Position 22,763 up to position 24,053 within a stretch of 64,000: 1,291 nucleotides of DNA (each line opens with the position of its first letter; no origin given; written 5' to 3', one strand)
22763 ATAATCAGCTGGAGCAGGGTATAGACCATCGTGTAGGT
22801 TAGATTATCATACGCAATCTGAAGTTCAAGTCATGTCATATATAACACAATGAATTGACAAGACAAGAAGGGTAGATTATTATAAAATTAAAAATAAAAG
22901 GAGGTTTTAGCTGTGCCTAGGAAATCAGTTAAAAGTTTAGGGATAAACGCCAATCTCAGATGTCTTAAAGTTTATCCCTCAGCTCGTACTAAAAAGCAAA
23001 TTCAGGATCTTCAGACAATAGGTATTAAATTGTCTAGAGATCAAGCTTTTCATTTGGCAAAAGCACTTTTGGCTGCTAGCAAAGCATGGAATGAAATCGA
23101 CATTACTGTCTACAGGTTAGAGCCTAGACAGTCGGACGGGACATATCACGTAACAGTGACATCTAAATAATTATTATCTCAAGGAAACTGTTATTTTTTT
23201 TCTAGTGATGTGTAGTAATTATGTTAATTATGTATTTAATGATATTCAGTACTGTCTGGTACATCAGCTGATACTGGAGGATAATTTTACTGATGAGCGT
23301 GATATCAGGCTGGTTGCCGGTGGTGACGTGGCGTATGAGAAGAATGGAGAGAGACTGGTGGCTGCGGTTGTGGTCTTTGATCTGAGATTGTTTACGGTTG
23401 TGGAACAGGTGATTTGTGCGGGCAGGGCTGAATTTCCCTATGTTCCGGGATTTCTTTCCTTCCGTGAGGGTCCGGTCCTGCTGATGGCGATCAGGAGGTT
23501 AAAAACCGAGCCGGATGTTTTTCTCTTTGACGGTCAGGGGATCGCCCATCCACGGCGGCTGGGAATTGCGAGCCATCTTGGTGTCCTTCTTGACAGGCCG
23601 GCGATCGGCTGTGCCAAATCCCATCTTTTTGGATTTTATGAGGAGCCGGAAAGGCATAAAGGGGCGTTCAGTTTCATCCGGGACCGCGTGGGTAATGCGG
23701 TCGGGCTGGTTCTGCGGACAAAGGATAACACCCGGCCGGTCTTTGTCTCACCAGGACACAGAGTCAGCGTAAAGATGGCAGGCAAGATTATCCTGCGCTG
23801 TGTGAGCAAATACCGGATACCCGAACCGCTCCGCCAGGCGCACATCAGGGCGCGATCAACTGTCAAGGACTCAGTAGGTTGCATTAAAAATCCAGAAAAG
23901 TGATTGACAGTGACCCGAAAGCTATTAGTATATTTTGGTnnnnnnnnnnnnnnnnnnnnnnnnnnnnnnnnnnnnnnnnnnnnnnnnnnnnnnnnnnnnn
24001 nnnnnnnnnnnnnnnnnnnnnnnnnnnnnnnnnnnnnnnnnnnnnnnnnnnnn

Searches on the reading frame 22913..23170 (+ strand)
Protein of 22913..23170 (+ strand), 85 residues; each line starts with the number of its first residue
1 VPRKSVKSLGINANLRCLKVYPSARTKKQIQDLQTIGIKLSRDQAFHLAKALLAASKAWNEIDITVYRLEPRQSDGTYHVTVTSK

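Call 3: search_protein_families(library=pfam, proteins=[window:22913-23170:+], max_evalue=0.01)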
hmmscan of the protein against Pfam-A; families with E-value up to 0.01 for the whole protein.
window:22913-23170:+ (85 aa): 0 families

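Call 4: search_protein_families(library=ncbifam, proteins=[window:22913-23170:+], max_evalue=0.01)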
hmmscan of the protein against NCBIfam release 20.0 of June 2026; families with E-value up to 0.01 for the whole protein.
window:22913-23170:+ (85 aa): 0 families

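Call 21: search_protein_families(library=padloc, proteins=[window:22913-23170:+], max_evalue=0.01)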
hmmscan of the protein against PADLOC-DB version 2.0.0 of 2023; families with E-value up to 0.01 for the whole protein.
window:22913-23170:+ (85 aa): 0 families

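Call 22: search_protein_families(library=phrogs, proteins=[window:22913-23170:+], max_evalue=0.01)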
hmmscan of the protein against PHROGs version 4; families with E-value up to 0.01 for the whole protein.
window:22913-23170:+ (85 aa): 0 families

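Call 66: find_homologous_proteins(query=window:22913-23170:+, max_evalue=0.001)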
Query window:22913-23170:+ (85 aa): 22 proteins with E <= 0.001 among 22 candidates.
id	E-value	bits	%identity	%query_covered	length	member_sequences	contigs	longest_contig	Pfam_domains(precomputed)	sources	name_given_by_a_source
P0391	4.4e-48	178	100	100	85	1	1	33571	-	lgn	-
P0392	7.0e-29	117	63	99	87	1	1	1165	-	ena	-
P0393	1.0e-28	116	62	99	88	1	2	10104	-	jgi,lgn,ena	-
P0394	4.0e-28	114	63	99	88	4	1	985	-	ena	-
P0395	5.2e-27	111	63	99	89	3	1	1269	-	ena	-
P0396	1.2e-26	110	62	99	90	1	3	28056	-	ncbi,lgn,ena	-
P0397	3.4e-26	108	61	99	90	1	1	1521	-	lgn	-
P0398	9.3e-26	107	61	99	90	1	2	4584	-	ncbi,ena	-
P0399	9.3e-26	107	60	99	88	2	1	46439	-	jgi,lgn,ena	-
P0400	1.6e-25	106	60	99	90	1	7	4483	-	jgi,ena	-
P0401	2.5e-25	105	60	99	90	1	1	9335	-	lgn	-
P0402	1.2e-24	103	58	99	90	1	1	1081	-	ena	-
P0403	2.5e-24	102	60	99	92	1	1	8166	-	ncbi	-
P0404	2.6e-24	102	57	99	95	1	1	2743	-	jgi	jgi:hypothetical protein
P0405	5.3e-24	101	60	99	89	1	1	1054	-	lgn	-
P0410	6.0e-23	98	57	99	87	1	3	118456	-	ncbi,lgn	-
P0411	2.4e-22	96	62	96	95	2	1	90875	-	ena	-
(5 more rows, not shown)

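Call 67: find_encoding_contigs(protein=P0410, flank=4000, max_places=2)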
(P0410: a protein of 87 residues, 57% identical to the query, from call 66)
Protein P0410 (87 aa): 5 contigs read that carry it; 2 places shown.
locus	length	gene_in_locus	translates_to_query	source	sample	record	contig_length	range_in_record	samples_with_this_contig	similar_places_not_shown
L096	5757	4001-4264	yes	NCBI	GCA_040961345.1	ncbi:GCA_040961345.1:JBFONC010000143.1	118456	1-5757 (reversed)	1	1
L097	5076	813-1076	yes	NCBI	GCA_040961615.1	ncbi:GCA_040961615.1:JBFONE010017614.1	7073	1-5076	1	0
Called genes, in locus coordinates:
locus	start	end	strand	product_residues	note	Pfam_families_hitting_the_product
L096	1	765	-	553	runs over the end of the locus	-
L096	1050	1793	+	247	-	PF02085:Cytochrom_CIII (faint), PF14522:Cytochrome_C7 (faint), PF09699:Paired_CXXCH_1 (faint), PF14537:Cytochrom_c3_2 (faint), PF22113:Mtrc-MtrF_II-IV_dom (faint)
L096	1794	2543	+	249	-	PF12838:Fer4_7, PF13183:Fer4_8 (weak), PF13237:Fer4_10 (weak), PF13247:Fer4_11, PF13187:Fer4_9 (weak), PF00037:Fer4, PF12797:Fer4_2 (weak), PF13237:Fer4_10, +8 more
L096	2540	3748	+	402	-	PF03916:NrfD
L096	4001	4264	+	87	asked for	-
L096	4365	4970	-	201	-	PF00081:Sod_Fe_N, PF02777:Sod_Fe_C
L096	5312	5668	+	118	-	PF02152:FolB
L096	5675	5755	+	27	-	?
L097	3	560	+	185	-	?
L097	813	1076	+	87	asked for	-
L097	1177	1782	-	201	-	PF00081:Sod_Fe_N, PF02777:Sod_Fe_C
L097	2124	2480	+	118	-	PF02152:FolB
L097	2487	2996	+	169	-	PF01288:HPPK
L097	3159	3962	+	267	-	PF02548:Pantoate_transf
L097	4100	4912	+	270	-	PF02569:Pantoate_ligase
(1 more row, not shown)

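Call 68: find_encoding_contigs(protein=P0411, flank=4000, max_places=2)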
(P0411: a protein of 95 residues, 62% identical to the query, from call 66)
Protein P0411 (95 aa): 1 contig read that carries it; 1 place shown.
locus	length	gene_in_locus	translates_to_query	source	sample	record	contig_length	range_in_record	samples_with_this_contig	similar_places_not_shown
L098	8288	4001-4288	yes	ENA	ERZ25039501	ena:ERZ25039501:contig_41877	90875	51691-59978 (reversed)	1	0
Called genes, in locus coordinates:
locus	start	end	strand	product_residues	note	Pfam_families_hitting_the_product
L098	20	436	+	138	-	-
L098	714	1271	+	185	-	-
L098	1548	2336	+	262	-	PF13289:SIR2_2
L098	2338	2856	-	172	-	-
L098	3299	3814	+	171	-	-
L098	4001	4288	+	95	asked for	-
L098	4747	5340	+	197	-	PF01936:NYN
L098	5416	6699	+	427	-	PF08357:SEFIR, PF13676:TIR_2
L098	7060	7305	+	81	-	-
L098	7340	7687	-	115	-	-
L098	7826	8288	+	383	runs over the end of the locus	-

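Call 69: find_encoding_contigs(protein=P0399, flank=4000, max_places=2)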
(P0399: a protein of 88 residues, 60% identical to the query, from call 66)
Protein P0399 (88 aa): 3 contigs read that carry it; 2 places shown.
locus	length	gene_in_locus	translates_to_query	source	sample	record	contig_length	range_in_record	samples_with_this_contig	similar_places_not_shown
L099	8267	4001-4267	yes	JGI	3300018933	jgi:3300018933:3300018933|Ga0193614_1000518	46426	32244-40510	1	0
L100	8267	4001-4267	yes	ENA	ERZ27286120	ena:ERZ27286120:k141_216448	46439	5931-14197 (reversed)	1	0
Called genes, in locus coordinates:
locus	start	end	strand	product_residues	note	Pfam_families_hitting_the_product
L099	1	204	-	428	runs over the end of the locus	PF14690:Zn_ribbon_ISL3, PF01610:DDE_Tnp_ISL3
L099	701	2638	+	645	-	PF09826:Beta_propel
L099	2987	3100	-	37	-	-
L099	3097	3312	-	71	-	PF02452:PemK_toxin (weak)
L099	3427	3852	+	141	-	-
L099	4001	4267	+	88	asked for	-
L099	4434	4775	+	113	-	-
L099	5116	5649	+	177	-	-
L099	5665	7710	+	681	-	PF25199:nSTAND_NTPase5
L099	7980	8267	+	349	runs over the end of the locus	PF01548:DEDD_Tnp_IS110, PF02371:Transposase_20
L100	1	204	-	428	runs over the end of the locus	PF14690:Zn_ribbon_ISL3, PF01610:DDE_Tnp_ISL3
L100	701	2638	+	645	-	PF09826:Beta_propel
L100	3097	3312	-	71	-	PF02452:PemK_toxin (weak)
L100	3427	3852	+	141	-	-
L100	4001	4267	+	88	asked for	-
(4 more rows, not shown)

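Call 70: find_encoding_contigs(protein=P0396, flank=4000, max_places=2)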
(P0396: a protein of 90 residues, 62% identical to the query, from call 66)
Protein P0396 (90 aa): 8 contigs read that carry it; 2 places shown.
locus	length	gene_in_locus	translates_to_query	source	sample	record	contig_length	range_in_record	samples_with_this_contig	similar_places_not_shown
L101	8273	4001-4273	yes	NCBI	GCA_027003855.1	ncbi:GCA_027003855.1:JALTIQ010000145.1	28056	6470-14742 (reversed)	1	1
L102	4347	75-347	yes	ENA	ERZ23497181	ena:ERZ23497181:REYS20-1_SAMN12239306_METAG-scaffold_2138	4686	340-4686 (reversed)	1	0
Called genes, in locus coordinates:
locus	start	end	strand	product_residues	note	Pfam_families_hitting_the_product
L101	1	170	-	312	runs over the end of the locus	PF13793:Pribosyltran_N, PF00156:Pribosyltran, PF14572:Pribosyl_synth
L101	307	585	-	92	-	PF04026:SpoVG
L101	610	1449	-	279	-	PF00288:GHMP_kinases_N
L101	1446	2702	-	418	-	PF07969:Amidohydro_3 (faint), PF01979:Amidohydro_1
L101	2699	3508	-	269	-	PF01048:PNP_UDP_1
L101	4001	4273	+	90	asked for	-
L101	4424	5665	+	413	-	PF01555:N6_N4_Mtase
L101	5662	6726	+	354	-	-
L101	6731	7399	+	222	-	PF09568:RE_MjaI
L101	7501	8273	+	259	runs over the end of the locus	-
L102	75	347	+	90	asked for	-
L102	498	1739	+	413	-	PF01555:N6_N4_Mtase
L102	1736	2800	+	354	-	-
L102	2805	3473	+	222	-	PF09568:RE_MjaI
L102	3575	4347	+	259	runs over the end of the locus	-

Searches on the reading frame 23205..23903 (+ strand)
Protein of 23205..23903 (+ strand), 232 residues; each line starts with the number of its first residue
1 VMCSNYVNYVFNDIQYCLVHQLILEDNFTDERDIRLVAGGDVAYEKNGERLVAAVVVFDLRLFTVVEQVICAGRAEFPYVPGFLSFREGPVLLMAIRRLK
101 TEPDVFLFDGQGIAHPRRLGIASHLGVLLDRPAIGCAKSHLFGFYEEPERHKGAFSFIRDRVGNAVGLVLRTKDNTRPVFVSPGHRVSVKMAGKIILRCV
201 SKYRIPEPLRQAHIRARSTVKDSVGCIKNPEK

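Call 3: search_protein_families(library=pfam, proteins=[window:23205-23903:+], max_evalue=0.01)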
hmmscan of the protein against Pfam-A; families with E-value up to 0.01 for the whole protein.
window:23205-23903:+ (232 aa): 2 families
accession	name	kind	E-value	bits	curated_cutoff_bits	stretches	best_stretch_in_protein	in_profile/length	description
PF04493.20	Endonuclease_5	-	2.9e-72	242.9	23.4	1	20-213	5-197/198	Endonuclease V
PF01949.23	Endo_dU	-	0.00078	19.3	32.7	1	175-218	138-180/182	Endonuclease dU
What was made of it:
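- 23205..23903 (+): Endonuclease V (nfi). PF04493 E=3e-72 (call 3).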

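Call 4: search_protein_families(library=ncbifam, proteins=[window:23205-23903:+], max_evalue=0.01)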
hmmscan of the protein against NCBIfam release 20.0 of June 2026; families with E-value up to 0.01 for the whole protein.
window:23205-23903:+ (232 aa): 2 families
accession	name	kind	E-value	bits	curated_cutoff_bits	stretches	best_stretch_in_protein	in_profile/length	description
NF041102.1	endonuc_V_Ttgales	equivalog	1.6e-74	250.8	300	1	13-216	13-212/216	endonuclease V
NF008629.1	PRK11617.1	equivalog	1e-71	240.8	230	1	13-218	8-210/218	deoxyribonuclease V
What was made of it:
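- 23205..23903 (+): NCBIfam deoxyribonuclease V 240.8 bits, above the cut-off of 230 (call 4).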

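Call 21: search_protein_families(library=padloc, proteins=[window:23205-23903:+], max_evalue=0.01)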
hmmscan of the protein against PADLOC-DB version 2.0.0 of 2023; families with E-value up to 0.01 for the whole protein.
window:23205-23903:+ (232 aa): 0 families

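Call 22: search_protein_families(library=phrogs, proteins=[window:23205-23903:+], max_evalue=0.01)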
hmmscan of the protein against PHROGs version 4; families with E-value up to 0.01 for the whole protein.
window:23205-23903:+ (232 aa): 0 families
